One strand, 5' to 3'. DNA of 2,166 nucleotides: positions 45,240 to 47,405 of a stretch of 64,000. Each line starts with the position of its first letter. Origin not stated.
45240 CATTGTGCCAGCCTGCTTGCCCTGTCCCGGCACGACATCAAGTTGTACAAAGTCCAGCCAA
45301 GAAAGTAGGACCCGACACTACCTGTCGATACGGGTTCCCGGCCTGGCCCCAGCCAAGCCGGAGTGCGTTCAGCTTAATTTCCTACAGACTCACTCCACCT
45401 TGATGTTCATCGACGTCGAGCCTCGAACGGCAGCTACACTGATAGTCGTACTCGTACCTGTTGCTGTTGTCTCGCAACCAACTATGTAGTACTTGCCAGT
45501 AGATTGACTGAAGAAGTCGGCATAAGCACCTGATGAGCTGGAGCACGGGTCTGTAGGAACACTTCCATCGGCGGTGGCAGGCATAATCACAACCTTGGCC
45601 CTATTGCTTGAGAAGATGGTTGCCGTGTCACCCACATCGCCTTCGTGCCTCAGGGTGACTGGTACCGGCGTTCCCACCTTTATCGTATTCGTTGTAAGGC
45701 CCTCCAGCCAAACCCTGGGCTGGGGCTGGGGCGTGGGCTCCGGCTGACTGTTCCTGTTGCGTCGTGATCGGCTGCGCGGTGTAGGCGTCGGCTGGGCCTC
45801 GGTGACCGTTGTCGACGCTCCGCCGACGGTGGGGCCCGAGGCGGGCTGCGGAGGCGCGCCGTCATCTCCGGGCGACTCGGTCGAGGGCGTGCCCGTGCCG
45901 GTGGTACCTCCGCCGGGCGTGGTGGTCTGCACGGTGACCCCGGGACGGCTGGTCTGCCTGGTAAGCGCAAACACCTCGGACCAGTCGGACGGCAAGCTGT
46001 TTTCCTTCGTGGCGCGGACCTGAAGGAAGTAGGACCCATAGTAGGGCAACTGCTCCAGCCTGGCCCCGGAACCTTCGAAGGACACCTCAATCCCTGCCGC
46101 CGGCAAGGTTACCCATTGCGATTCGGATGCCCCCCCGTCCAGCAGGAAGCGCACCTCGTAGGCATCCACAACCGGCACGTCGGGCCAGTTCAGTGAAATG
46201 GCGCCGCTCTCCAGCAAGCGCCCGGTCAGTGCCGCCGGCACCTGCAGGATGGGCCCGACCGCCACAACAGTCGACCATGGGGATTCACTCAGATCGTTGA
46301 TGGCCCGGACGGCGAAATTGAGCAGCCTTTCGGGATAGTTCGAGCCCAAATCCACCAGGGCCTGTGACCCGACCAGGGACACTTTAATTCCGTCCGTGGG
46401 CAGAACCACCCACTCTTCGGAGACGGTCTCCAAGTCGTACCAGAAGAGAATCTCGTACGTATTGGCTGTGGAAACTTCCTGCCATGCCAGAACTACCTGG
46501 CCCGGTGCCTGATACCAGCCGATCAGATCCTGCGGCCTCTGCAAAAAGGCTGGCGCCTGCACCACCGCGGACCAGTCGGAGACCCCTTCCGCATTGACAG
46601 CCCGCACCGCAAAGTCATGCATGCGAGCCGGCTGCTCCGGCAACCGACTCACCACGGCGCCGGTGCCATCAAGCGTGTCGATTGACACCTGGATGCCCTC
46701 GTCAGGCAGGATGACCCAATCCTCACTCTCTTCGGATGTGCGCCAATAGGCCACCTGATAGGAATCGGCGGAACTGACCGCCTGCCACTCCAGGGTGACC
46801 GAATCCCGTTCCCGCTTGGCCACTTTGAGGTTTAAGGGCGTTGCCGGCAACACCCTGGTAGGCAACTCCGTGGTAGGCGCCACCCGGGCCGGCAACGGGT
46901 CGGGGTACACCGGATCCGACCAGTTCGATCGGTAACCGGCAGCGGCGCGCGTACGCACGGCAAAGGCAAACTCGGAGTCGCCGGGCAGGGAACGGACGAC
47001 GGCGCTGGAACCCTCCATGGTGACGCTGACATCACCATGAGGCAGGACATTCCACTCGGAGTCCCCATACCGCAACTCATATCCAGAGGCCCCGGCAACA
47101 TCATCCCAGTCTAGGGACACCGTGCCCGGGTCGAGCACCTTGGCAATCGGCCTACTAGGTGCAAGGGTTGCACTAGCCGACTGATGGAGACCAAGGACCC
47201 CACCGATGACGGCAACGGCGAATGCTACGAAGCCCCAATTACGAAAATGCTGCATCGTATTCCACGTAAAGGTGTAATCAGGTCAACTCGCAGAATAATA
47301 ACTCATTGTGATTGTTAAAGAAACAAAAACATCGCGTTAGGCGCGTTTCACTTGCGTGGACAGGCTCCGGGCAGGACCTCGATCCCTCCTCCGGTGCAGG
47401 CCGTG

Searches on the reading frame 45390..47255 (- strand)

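Call 75: search_protein_families(library=pfam, proteins=[window:45390-47255:-], max_evalue=0.00001)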
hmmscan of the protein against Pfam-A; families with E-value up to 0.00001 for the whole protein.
window:45390-47255:- (621 aa): 1 family
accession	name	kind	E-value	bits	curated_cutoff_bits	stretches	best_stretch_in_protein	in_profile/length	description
PF00041.27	fn3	-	2.1e-14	53.9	25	1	139-233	2-82/84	Fibronectin type III domain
